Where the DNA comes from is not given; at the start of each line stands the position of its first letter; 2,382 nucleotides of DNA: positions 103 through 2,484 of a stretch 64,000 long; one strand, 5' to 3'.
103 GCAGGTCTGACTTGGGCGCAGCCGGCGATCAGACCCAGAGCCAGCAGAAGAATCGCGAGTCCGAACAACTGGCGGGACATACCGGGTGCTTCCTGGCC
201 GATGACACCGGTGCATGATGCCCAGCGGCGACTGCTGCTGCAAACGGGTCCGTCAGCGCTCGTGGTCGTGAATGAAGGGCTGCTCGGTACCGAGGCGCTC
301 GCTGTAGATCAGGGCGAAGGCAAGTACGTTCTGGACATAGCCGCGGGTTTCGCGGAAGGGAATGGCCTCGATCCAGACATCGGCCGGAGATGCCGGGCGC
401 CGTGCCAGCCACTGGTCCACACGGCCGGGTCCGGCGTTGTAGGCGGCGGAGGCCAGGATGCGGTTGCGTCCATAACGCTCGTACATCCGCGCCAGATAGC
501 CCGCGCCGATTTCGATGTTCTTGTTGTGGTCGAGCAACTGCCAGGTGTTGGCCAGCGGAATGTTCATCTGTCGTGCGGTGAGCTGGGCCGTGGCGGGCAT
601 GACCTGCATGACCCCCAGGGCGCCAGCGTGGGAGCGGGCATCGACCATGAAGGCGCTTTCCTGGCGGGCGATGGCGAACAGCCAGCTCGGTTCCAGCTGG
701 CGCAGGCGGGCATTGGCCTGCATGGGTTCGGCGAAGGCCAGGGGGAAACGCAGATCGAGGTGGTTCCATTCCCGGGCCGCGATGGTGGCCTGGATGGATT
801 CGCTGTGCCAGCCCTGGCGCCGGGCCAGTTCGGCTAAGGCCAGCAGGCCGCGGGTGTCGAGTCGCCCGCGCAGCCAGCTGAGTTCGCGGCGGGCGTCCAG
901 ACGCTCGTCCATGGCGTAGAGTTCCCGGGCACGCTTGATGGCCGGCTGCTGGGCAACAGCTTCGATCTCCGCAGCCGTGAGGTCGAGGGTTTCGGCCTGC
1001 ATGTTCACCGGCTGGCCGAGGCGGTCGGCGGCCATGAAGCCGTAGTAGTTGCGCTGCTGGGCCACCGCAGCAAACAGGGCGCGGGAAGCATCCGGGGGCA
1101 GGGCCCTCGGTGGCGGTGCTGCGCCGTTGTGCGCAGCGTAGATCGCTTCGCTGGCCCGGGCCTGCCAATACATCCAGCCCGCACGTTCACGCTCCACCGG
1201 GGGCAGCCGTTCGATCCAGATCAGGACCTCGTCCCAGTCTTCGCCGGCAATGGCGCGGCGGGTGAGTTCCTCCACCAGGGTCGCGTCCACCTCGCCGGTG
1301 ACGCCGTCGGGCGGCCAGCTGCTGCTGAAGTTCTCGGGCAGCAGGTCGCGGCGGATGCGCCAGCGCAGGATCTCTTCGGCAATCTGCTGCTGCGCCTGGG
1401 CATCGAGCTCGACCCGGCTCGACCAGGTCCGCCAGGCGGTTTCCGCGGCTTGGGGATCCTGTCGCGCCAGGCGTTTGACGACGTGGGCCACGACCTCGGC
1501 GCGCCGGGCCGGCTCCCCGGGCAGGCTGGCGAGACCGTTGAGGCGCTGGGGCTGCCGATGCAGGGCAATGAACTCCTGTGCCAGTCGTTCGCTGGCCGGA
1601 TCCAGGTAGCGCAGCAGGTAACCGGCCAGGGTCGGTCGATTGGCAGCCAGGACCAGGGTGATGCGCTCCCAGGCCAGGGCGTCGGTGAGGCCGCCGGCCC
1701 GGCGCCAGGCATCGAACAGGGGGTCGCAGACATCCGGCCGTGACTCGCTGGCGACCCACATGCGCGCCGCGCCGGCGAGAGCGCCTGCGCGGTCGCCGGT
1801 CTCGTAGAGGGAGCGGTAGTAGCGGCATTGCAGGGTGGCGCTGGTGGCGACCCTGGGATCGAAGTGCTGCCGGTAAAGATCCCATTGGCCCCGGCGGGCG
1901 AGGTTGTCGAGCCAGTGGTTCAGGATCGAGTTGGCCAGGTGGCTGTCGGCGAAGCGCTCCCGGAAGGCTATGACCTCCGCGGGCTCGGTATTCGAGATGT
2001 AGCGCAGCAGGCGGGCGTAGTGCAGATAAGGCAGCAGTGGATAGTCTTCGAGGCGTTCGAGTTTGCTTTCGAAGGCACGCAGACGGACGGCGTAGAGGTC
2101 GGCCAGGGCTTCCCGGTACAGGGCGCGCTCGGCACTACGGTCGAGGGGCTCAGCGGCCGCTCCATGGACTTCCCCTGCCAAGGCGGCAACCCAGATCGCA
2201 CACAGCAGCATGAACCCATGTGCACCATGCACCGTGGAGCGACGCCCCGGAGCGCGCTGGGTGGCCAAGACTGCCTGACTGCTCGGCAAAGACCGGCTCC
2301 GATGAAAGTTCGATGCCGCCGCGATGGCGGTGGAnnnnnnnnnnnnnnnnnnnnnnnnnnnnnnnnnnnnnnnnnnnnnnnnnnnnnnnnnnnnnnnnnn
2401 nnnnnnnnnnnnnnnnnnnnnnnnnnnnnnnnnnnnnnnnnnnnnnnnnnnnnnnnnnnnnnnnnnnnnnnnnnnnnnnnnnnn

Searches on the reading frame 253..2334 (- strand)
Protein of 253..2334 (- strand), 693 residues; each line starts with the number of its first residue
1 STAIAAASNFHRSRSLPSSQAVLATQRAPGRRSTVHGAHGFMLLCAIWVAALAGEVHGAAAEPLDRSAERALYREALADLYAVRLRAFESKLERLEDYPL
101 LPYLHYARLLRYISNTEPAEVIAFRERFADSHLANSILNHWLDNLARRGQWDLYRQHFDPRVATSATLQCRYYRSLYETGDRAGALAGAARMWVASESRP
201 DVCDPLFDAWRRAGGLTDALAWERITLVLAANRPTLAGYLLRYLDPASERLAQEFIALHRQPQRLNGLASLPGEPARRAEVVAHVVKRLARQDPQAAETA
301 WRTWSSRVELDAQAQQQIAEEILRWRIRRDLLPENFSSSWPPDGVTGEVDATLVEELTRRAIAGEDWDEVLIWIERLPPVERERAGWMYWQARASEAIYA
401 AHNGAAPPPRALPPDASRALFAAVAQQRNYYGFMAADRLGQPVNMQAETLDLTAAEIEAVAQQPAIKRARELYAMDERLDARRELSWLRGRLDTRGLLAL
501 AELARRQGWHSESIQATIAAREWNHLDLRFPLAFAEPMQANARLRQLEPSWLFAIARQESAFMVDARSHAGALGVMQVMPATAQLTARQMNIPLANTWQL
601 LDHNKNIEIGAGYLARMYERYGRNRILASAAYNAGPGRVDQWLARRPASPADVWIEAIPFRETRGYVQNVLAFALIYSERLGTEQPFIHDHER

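Call 31: search_protein_families(library=pfam, proteins=[window:253-2334:-], max_evalue=0.01)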
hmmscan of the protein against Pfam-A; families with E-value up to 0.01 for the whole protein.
window:253-2334:- (693 aa): 3 families
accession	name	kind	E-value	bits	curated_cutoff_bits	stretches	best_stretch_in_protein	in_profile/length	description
PF01464.25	SLT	-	5e-29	100.7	21.3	1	538-652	3-114/117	Transglycosylase SLT domain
PF14718.12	SLT_L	-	1.3e-18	67.4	25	1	460-526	2-68/68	Soluble lytic murein transglycosylase L domain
PF00760.24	Cucumo_coat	-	0.0062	16.6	22.6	0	191-233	84-128/175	Cucumovirus coat protein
